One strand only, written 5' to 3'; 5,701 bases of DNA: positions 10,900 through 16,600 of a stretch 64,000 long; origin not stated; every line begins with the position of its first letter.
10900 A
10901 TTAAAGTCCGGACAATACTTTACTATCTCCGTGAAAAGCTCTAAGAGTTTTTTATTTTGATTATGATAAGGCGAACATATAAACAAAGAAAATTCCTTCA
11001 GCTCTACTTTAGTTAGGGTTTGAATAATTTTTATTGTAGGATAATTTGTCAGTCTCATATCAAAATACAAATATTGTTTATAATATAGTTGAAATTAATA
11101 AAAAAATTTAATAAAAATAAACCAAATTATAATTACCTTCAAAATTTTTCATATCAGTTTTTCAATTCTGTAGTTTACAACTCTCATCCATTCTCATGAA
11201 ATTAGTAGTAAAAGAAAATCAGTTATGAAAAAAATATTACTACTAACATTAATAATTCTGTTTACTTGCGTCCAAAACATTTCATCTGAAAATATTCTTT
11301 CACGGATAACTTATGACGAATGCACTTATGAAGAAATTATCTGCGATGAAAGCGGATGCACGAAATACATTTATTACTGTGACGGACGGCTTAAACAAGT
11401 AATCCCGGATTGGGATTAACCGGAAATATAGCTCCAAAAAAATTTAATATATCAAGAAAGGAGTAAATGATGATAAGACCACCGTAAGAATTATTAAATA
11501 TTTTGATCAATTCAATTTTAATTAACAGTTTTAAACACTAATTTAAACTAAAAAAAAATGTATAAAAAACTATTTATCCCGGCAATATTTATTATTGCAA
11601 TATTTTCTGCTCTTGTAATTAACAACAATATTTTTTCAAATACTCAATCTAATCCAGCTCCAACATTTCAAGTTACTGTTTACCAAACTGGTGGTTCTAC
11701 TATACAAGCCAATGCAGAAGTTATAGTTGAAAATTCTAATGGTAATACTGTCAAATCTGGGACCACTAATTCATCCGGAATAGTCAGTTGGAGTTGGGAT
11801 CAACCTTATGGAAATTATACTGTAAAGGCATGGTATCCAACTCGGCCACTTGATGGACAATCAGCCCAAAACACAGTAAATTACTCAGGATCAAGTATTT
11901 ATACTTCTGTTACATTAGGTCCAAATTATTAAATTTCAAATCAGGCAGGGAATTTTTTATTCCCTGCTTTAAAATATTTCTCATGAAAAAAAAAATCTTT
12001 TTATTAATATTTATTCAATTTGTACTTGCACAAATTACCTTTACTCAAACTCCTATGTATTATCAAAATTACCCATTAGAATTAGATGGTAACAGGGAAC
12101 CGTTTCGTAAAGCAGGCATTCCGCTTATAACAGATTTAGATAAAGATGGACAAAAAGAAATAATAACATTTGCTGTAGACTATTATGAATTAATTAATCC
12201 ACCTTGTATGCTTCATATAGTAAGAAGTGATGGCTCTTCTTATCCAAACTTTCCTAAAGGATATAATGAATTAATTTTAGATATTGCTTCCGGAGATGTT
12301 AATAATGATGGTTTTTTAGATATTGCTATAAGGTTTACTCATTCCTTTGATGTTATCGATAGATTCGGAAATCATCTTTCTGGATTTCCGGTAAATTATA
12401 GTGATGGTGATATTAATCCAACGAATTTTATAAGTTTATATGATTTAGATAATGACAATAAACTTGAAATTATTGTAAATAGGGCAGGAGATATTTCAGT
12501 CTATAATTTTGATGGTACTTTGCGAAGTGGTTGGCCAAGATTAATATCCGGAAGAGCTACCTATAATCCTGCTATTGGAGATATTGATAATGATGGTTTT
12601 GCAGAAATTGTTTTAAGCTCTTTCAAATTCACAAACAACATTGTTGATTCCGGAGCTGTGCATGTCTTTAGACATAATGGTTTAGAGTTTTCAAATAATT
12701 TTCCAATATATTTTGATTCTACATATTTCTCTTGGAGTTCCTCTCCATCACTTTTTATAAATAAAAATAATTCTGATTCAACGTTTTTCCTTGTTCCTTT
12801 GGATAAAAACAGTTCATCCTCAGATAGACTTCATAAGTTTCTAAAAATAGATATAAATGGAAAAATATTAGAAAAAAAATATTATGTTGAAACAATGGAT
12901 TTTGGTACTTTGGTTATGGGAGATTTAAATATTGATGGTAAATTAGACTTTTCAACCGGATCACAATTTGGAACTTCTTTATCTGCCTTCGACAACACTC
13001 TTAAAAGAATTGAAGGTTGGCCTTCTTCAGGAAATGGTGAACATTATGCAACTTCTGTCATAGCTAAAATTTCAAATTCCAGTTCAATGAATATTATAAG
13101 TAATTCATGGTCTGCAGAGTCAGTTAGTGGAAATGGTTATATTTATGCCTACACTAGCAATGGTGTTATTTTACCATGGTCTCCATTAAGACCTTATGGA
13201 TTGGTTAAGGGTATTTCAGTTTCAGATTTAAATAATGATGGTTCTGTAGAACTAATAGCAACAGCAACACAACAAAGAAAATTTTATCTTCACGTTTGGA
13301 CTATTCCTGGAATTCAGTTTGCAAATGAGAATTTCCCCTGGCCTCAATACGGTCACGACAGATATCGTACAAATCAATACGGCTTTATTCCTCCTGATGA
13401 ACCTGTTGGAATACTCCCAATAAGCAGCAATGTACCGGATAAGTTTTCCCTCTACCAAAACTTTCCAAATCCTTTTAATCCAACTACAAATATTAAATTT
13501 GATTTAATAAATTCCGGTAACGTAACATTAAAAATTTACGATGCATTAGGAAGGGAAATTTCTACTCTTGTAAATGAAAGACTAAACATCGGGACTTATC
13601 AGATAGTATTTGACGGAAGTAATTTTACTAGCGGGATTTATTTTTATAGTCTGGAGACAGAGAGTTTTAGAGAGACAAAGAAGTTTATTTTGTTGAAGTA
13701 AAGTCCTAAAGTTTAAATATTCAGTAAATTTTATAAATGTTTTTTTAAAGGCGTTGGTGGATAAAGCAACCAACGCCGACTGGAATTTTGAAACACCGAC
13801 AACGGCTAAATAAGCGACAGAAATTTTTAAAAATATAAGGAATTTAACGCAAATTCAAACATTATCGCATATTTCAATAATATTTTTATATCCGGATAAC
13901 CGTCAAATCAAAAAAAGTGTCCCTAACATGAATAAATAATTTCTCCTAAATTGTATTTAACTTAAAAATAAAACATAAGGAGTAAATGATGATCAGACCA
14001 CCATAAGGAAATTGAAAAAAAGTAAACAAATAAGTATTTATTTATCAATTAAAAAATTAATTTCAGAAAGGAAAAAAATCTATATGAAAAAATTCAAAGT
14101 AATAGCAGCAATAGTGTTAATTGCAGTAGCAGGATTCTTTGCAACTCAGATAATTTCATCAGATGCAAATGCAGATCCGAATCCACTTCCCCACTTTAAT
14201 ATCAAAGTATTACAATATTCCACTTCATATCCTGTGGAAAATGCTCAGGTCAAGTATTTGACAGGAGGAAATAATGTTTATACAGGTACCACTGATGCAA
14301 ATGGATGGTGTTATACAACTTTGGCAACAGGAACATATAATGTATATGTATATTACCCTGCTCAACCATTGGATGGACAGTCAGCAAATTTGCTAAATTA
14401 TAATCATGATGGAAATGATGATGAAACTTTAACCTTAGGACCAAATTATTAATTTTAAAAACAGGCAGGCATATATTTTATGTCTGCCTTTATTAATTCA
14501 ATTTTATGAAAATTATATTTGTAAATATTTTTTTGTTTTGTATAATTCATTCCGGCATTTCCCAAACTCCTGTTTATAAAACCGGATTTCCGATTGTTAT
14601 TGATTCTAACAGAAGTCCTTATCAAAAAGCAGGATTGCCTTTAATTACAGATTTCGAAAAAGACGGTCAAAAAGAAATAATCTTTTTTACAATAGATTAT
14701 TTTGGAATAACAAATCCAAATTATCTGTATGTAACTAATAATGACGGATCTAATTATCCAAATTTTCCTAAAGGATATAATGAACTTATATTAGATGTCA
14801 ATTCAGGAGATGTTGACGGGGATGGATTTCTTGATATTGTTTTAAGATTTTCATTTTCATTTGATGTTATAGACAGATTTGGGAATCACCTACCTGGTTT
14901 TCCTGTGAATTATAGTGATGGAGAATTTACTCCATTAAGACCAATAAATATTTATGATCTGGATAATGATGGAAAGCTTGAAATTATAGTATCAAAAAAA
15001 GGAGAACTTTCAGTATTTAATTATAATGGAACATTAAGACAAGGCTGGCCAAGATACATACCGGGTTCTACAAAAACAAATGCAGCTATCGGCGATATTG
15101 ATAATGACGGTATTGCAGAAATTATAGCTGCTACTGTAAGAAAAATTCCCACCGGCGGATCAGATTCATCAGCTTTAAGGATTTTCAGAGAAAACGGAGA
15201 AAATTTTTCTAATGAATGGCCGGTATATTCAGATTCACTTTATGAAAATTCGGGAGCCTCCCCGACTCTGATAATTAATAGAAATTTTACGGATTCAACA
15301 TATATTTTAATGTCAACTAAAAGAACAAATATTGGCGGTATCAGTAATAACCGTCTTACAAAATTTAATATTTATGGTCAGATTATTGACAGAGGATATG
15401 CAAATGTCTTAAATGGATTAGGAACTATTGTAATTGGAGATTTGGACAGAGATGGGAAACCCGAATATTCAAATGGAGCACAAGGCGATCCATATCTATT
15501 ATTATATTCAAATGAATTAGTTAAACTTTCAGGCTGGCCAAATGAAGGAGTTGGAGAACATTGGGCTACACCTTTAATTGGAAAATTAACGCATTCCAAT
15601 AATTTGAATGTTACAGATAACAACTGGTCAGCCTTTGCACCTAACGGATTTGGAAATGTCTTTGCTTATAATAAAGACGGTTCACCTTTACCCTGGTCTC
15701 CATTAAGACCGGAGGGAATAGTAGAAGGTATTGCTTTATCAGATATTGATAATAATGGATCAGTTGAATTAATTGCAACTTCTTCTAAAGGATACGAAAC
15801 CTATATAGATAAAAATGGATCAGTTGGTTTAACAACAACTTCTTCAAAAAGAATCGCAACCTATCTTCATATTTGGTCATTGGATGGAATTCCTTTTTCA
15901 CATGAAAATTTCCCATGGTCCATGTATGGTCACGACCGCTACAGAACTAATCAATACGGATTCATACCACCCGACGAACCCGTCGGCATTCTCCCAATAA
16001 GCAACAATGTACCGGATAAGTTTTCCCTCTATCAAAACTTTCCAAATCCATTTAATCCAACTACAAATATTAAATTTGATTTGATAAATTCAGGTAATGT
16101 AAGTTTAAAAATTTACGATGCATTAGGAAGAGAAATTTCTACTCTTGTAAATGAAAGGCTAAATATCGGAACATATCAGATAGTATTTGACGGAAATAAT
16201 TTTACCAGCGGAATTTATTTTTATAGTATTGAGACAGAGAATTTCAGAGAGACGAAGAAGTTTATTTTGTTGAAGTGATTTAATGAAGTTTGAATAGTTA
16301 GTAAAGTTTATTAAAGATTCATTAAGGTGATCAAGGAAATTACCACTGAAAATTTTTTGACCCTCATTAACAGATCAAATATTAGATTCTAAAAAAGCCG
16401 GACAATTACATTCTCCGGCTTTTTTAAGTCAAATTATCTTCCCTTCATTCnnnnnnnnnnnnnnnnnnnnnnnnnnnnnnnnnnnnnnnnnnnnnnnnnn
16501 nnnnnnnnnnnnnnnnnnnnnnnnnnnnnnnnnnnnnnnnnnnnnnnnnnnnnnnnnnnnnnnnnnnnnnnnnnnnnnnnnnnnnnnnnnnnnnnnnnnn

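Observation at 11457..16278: Tandemly duplicated four-part module: uORF, ~120-aa secreted beta-sandwich protein ending TLGPNY, hairpin, FG-GAP propeller with T9SS tail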

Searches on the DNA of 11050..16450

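Call 96: search_rna_families(source=window, start=11050, end=16450, threshold=evalue, max_evalue=1)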
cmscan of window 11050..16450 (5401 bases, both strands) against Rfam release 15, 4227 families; matches with E-value up to 1: 1.
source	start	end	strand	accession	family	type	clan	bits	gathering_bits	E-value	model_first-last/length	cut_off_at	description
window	16388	16450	-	RF00506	Thr_leader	Cis-reg; leader;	-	21.9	55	0.93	57-118/118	5'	Threonine operon leader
